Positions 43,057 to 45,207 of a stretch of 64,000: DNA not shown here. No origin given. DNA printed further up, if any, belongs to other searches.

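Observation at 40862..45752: Roughly 5-kb insertion between jag/khpB and mnmE: AraC/GyrI regulator, decayed spacer, then an operon of transglutaminase-like protease, HerA/VirB4-clade ATPase and a coupled Cys-rich protein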

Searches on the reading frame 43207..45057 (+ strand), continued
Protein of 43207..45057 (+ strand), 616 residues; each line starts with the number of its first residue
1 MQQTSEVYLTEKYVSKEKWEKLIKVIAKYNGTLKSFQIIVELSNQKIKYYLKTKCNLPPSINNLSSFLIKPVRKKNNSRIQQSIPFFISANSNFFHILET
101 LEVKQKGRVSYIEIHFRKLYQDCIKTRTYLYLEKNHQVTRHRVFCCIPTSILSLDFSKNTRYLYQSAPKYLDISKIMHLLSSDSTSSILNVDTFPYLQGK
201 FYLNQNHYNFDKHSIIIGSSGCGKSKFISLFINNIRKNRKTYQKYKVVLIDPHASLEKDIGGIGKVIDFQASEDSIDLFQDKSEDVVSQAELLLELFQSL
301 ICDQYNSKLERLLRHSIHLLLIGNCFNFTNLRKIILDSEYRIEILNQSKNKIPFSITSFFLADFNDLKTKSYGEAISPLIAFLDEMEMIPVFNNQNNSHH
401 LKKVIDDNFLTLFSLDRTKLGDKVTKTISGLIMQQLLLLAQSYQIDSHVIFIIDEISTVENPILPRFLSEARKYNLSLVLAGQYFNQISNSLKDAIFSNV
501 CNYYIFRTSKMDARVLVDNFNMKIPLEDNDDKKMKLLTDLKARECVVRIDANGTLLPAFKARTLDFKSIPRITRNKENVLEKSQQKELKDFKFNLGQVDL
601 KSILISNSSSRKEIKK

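Call 39: search_protein_families(library=padloc, proteins=[P0285, P0289, P0304, P0317, P0324, P0335, P0350, P0364, P0378, P0389], max_evalue=0.001)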
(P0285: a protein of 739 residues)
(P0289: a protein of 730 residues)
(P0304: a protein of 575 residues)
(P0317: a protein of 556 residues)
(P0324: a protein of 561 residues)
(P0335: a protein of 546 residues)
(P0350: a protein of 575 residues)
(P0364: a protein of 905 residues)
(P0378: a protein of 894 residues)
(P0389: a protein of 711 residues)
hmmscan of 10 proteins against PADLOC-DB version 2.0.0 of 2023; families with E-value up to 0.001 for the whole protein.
P0285 (739 aa): 12 families
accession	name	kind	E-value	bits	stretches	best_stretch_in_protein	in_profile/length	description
PDLC04140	mad8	-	8.4e-14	49.8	1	214-520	21-259/314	mads_8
PDLC04105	HerA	-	2.2e-08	31.1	1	215-260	165-207/576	-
PDLC04100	HerA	-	6.8e-06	23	1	216-255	163-199/580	-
PDLC04101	HerA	-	8.4e-06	22.7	1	215-259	167-208/400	-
PDLC02185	HerA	-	8.5e-06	22.8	1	216-255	164-200/585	-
PDLC02806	SspH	-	4.4e-05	19.1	1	217-258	1538-1579/1766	SspH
PDLC04099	HerA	-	5.8e-05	20.5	1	215-258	168-208/214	-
PDLC04103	HerA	-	0.00013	18.5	0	215-258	171-210/579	-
PDLC02188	HerA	-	0.00014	18.9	0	214-253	142-185/578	-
PDLC04107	HerA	-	0.00024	18.2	1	214-259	167-209/306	-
PDLC01734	typeIV_RecD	-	0.00027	17.3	0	386-486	374-467/763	RecD_0_IVD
PDLC01148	RecD_like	-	0.00056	16.3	0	383-486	345-436/719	RecD/Tra ATPase fused to N-terminal HHH domain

P0289 (730 aa): 7 families
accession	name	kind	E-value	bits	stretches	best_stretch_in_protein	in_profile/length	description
PDLC04140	mad8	-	3.1e-16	57.8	1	214-510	27-256/314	mads_8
PDLC04105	HerA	-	5.3e-09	33.2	1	205-275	158-225/576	-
PDLC02806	SspH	-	3.9e-07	25.9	1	214-255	1537-1578/1766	SspH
PDLC02185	HerA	-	3e-05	21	0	213-255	163-202/585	-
PDLC04100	HerA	-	0.00021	18.1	0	213-253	162-199/580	-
PDLC00075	GajA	-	0.0004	17.1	0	211-294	19-99/536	AAA ATPase domain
PDLC04101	HerA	-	0.00056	16.7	1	214-271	168-223/400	-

P0304 (575 aa): 3 families
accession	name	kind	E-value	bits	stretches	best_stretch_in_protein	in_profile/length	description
PDLC04140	mad8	-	7e-12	43.5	1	215-517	27-264/314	mads_8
PDLC04105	HerA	-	1.6e-07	28.3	1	214-264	165-211/576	-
PDLC04103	HerA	-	3.8e-06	23.5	0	215-270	172-222/579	-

P0317 (556 aa): 2 families
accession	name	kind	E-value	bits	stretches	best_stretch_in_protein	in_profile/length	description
PDLC04140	mad8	-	7.8e-15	53.2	1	201-490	20-249/314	mads_8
PDLC04105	HerA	-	5.5e-06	23.2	1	196-268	155-224/576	-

P0324 (561 aa): 7 families
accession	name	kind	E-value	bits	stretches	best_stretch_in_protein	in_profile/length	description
PDLC04140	mad8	-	6.5e-13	46.9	1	199-493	27-260/314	mads_8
PDLC04105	HerA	-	3.9e-07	27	1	194-240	162-205/576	-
PDLC04102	HerA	-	7.8e-06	22.5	0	198-231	174-207/654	-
PDLC04100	HerA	-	7.8e-05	19.5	0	445-489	470-510/580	-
PDLC02185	HerA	-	0.00021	18.2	0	448-489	479-516/585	-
PDLC04103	HerA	-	0.00035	17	0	195-239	169-209/579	-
PDLC04099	HerA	-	0.00084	16.7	0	198-240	168-208/214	-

P0335 (546 aa): 2 families
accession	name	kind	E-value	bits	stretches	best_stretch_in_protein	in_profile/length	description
PDLC04140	mad8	-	1.9e-08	32.2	1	190-481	27-254/314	mads_8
PDLC04105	HerA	-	9e-07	25.8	1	180-232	157-205/576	-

P0350 (575 aa): 10 families
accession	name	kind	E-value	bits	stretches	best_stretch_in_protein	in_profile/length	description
PDLC04105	HerA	-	8.2e-14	49.1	2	181-251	145-210/576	-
PDLC04140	mad8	-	7.4e-13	46.7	1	194-511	14-271/314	mads_8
PDLC04103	HerA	-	3.4e-06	23.7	0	189-252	157-216/579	-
PDLC02185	HerA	-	7.9e-06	22.9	0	195-247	157-205/585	-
PDLC04106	HerA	-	1.9e-05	21.4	0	449-504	540-592/667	-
PDLC04100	HerA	-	3.2e-05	20.8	0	449-498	467-512/580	-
PDLC04102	HerA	-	4.4e-05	20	0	202-246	174-221/654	-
PDLC02188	HerA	-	6.8e-05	19.9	0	202-246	143-191/578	-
PDLC01055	HerA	-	8.6e-05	19.5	1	194-263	148-215/532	Type III coevolved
PDLC04098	HerA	-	0.00016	18.4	0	449-494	558-599/686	-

P0364 (905 aa): 4 families
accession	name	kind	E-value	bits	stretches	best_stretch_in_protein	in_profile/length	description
PDLC04140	mad8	-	3.7e-08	31.2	1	211-511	28-271/314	mads_8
PDLC04105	HerA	-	1.2e-06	25.4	1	209-264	165-219/576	-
PDLC02185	HerA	-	1.3e-05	22.1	1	199-266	154-219/585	-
PDLC04100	HerA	-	4.6e-05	20.3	0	196-258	150-210/580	-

P0378 (894 aa): 3 families
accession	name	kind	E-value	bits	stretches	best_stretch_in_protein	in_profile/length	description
PDLC04140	mad8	-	2.8e-09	34.9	1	207-503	28-262/314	mads_8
PDLC04105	HerA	-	4.1e-06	23.6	1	195-255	156-213/576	-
PDLC04103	HerA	-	0.00022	17.7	0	198-250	163-213/579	-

P0389 (711 aa): 4 families
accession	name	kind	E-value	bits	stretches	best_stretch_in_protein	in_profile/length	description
PDLC04140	mad8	-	1.8e-18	65.1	1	286-618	9-260/314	mads_8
PDLC04105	HerA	-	2.1e-09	34.5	1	558-616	438-492/576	-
PDLC04103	HerA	-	1.2e-08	31.7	1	558-621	459-519/579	-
PDLC05065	PDC-S68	-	7.2e-05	18.7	1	297-341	614-658/1221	-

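Call 42: find_related_loci(query=A3, collection=metagenome_contigs, flank=6000)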
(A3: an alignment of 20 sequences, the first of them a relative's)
Query A3 (575 aa) in metagenome_contigs; peptide patterns used: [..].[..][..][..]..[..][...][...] (x = any residue, [..] = any of these).
600 stretches matched a pattern (row limit reached: there are more); 569 encode a relative of the query (tblastn E <= 1e-3); the best 80 are kept; 80 distinct loci.
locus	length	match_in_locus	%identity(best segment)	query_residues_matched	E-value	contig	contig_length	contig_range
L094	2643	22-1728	46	4-574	4e-178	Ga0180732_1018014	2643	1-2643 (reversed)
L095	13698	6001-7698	45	4-574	4e-158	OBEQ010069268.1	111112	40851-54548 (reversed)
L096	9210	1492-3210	44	5-574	5e-147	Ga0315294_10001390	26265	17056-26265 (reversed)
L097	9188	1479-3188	40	5-574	1e-139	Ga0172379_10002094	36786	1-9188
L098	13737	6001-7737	36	1-573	2e-116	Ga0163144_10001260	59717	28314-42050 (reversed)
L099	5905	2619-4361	36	1-574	3e-116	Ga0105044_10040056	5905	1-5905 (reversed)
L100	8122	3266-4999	37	5-575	2e-114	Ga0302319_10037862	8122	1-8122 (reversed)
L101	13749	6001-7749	35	1-573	5e-113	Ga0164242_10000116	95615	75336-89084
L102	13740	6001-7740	36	1-574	3e-111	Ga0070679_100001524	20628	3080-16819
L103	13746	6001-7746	33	1-573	3e-108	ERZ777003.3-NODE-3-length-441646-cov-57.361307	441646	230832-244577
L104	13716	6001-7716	45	4-573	2e-159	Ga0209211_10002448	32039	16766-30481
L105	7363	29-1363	39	132-573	1e-107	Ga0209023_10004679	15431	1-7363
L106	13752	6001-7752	34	1-574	1e-106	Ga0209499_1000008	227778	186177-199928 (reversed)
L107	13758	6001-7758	35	1-574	2e-101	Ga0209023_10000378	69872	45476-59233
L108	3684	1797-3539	34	3-573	1e-99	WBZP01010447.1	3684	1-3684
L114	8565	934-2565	32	18-572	2e-76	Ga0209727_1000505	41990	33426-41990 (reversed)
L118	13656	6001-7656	30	5-574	2e-70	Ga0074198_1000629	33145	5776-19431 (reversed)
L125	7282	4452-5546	32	207-574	3e-45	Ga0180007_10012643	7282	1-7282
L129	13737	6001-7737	37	1-573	4e-117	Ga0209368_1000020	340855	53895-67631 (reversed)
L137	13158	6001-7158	25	187-574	1e-30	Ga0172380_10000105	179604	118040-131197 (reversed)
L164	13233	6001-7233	25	157-574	4e-29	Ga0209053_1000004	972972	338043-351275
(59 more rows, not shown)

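Call 45: search_protein_families(library=pfam, proteins=[L100:1243-3216:+, L100:5996-6289:+, L100:6286-7707:+, L100:7704-8111:+, L101:10861-12300:+, L129:3330-5969:+, L129:8728-9978:+, L106:660-4457:+, L106:4439-5830:+, L106:8795-10378:+], max_evalue=0.001)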
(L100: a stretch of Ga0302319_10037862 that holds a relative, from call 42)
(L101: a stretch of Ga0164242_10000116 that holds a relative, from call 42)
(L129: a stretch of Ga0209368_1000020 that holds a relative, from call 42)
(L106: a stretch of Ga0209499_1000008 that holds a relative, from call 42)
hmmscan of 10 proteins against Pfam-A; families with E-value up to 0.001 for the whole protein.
L100:1243-3216:+ (657 aa): 8 families
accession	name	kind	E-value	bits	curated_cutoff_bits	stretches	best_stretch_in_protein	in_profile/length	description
PF17757.6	UvrB_inter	-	4.8e-30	104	22.9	1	158-247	1-91/91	UvrB interaction domain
PF12344.14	UvrB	-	6.4e-22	77.6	27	1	549-590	1-42/43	Ultra-violet resistance protein B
PF00271.37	Helicase_C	-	2.3e-19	70.1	23.5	1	430-542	4-109/110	Helicase conserved C-terminal domain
PF04851.21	ResIII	-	5.4e-13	49.6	22.5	1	11-84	3-81/164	Type III restriction enzyme, res subunit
PF02151.25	UVR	-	2.3e-10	40.3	21.5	1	622-655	2-35/36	UvrB/uvrC motif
PF00270.35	DEAD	-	1.7e-07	31.6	26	1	15-82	3-71/167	DEAD/DEAH box helicase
PF13245.12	AAA_19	-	0.0007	20.2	25.1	0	30-69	10-54/134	AAA domain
PF13604.12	AAA_30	-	0.0008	19.6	27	0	27-76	14-66/191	AAA domain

L100:5996-6289:+ (97 aa): 1 family
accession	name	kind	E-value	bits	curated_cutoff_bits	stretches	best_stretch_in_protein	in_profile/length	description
PF02686.20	GatC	-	1.2e-22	80.3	23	1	20-92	1-66/66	Glu-tRNAGln amidotransferase C subunit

L100:6286-7707:+ (473 aa): 1 family
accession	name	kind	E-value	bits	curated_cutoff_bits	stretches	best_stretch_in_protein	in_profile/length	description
PF01425.27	Amidase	-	1.7e-143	479.4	27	1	22-462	1-445/445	Amidase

L100:7704-8111:+ (135 aa): 0 families

L101:10861-12300:+ (479 aa): 2 families
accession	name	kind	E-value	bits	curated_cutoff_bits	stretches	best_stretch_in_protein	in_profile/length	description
PF02934.20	GatB_N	-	2.3e-111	371.8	23.4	1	13-294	2-277/277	GatB/GatE catalytic domain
PF02637.23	GatB_Yqey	-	2.2e-37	128.6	27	1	359-477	26-148/148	GatB domain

L129:3330-5969:+ (879 aa): 9 families
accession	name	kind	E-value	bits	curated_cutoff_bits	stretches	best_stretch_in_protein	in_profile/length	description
PF00580.27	UvrD-helicase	-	7.4e-85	285.3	23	1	26-273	1-251/271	UvrD/REP helicase N-terminal domain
PF13361.12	UvrD_C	-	1.3e-73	248.8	25.6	1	450-778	1-345/350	UvrD-like helicase C-terminal domain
PF13245.12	AAA_19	-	1.9e-22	80.3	25.1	1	30-276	1-132/134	AAA domain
PF14890.11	Intein_splicing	-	1.1e-15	58.2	35.8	1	310-424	36-155/155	Intein splicing domain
PF13538.12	UvrD_C_2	-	8.1e-11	42.1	27.4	1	721-779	3-52/52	UvrD-like helicase C-terminal domain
PF13604.12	AAA_30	-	7.9e-09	35.9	27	1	26-91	2-67/191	AAA domain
PF01443.25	Viral_helicase1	-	1.7e-07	31.8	21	0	714-779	171-227/228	Viral superfamily 1 RNA helicase core domain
PF21196.3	PcrA_UvrD_tudor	-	3e-05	24.2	23.9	1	836-878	2-48/48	PcrA/UvrD tudor domain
PF13086.12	AAA_11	-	6.1e-05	23.3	27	1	26-121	2-93/257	AAA domain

L129:8728-9978:+ (416 aa): 3 families
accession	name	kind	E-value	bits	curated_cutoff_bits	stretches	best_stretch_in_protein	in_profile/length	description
PF07501.17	G5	-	2.1e-18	66.8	23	1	248-319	2-73/75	G5 domain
PF03990.20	DUF348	-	4.4e-16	58.8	24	2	199-231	9-41/41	G5-linked-Ubiquitin-like domain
PF01464.25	SLT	-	3e-05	24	21.3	1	340-371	15-46/117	Transglycosylase SLT domain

L106:660-4457:+ (1265 aa): 1 family
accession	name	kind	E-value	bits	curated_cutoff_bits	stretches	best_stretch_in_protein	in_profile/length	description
PF17957.7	Big_7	-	3.8e-08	34.3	24.1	1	1129-1190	12-69/70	Bacterial Ig domain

L106:4439-5830:+ (463 aa): 1 family
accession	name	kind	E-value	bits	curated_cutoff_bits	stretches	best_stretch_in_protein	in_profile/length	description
PF00963.24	Cohesin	-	0.00043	20.9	24.1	1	60-184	7-136/139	Cohesin domain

L106:8795-10378:+ (527 aa): 0 families

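Call 49: find_homologous_proteins(query=A4, max_evalue=0.001)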
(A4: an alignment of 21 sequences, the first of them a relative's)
Query A4 (21 sequences) (232 aa, profile of the alignment): 966 proteins with E <= 0.001 among 3699 candidates; the best 120 are listed.
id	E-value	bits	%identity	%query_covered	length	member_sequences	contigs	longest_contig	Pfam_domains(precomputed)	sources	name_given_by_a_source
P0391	6.9e-111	387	62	100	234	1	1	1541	-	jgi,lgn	-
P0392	2.1e-110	386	61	100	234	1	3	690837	-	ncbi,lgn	-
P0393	4.9e-110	385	58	100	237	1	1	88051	-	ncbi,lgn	-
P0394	5.7e-110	384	57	100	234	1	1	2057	-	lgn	-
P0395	7.6e-110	384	62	100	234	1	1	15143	-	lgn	-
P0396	8.1e-110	384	61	100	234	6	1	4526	-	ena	-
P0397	1.1e-109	384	62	100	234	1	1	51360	-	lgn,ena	-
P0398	1.7e-109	383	60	100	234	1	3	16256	-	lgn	-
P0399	4.8e-109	381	60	100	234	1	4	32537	-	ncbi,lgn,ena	-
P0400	6.2e-109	381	62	100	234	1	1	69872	-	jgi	-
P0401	6.7e-109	381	56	100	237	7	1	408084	-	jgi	jgi:hypothetical protein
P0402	8.9e-109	381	61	100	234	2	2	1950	-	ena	-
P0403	1.0e-108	380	61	100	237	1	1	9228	-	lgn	-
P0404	1.0e-108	380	60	100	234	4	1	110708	-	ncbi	-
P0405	1.3e-108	380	60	100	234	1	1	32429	-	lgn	-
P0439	2.5e-106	372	57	100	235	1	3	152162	-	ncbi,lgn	-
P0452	8.5e-106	371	54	100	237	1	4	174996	-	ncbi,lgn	-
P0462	2.6e-105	369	59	100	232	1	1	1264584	-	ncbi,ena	-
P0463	3.5e-105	369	55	100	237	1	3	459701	-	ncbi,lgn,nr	ncbi:MAG TPA: hypothetical protein VLF91_02360 [Candidatus Saccharimonadales bacterium]|nr:hypotheti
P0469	6.3e-105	368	62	100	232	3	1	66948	-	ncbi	-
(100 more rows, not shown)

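Call 53: find_encoding_contigs(protein=P0462, flank=10000, max_places=1)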
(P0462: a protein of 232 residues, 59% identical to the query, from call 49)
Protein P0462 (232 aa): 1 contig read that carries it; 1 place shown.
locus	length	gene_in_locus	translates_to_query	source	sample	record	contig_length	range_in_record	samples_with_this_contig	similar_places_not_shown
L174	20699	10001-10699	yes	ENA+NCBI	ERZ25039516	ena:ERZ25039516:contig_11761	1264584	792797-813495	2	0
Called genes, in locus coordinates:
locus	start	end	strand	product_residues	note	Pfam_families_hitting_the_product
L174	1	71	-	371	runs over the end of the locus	PF13439:Glyco_transf_4, PF20706:GT4-conflict (weak), PF00534:Glycos_transf_1, PF13692:Glyco_trans_1_4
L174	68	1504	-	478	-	PF13727:CoA_binding_3 (faint), PF02397:Bac_transf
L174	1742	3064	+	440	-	PF04932:Wzy_C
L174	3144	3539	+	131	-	PF01726:LexA_DNA_bind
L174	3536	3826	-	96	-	-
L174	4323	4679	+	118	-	-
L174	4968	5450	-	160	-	-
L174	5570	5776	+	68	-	-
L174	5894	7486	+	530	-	-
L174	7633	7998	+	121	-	PF20554:DUF6766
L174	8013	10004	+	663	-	PF01935:DUF87 (weak), PF10412:TrwB_AAD_bind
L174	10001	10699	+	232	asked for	-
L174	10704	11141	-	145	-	-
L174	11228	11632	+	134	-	PF07681:DoxX (weak)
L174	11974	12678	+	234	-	-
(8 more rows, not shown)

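Call 54: find_encoding_contigs(protein=P0463, flank=10000, max_places=1)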
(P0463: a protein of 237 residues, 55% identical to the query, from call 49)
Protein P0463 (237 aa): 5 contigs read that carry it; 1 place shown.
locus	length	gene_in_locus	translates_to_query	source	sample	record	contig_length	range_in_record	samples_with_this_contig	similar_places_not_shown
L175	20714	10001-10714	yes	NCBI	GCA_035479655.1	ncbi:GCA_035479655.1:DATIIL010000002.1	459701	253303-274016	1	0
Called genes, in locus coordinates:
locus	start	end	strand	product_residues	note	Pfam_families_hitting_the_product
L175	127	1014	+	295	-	-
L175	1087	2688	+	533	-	PF03023:MurJ, PF01943:Polysacc_synt, PF13440:Polysacc_synt_3, PF01554:MatE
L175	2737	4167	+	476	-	PF03734:YkuD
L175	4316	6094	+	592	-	PF00009:GTP_EFTU, PF01926:MMR_HSR1 (weak), PF03144:GTP_EFTU_D2 (weak), PF00679:EFG_C, PF06421:LepA_C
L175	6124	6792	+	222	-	PF00625:Guanylate_kin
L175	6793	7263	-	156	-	PF00578:AhpC-TSA, PF08534:Redoxin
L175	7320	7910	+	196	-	PF00406:ADK (faint), PF02224:Cytidylate_kin (weak), PF13189:Cytidylate_kin2, PF13207:AAA_17, PF13238:AAA_18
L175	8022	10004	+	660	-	PF01935:DUF87 (weak), PF10412:TrwB_AAD_bind (faint)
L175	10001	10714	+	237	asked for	-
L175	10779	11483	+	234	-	PF03444:WHD_HrcA (weak), PF01628:HrcA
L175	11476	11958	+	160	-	PF01025:GrpE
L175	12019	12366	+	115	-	-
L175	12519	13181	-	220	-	-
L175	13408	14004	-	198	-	-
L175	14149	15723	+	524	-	-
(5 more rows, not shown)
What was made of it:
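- One CPR locus adjoins hrcA-grpE-dnaK (call 54).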

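Call 86: search_solved_structures(query=A6, max_evalue=10, show_alignments=0)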
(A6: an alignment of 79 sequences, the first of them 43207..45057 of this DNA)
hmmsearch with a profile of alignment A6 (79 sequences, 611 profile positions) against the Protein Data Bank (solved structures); distinct sequences matched with E-value up to 10: 159 (the best 60 are shown).
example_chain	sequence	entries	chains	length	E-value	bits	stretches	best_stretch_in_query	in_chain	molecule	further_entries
4nh0_A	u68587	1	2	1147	3.6e-08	35.9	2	212-248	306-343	Cell divisionFtsK/SpoIIIE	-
8wiv_A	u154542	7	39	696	1.5e-07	33.9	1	209-265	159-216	Helicase HerA central domain-containing protein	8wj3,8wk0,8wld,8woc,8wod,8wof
8xau_A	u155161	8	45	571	5.3e-07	32.1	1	209-259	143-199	ATP-binding protein | HerA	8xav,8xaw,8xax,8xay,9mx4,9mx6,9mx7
8yho_A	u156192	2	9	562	1.2e-06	31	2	210-276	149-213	DUF87 domain-containing protein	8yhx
8ziq_M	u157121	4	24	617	0.00011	24.5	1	209-254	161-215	HerA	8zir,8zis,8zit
8j4u_M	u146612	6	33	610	0.00053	22.2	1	210-264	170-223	Nucleoside triphosphate hydrolase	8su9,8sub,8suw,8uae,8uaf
1yu9_A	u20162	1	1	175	0.00064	21.9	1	202-240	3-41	GTP-binding protein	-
9qks_G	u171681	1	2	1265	0.0012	21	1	173-248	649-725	ESX secretion system protein YukB,Green fluorescent protein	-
1z0k_A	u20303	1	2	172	0.0019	20.3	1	205-240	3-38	GTP-binding protein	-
2bmd_A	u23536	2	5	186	0.0021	20.2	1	205-240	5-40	RAS-RELATED PROTEIN RAB4A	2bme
1gl6_A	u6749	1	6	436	0.0025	19.9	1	211-282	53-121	ATPASE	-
1e9r_A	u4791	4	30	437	0.0026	19.9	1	211-282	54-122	CONJUGAL TRANSFER PROTEIN TRWB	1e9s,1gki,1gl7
7np7_C1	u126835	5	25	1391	0.0047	19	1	212-248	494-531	ESX-5 secretion system protein EccC5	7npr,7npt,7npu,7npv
4n1a_A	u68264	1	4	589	0.0083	18.2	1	206-248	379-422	Cell divisionFtsK/SpoIIIE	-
9x1l_A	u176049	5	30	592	0.0086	18.2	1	209-253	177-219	DNA helicase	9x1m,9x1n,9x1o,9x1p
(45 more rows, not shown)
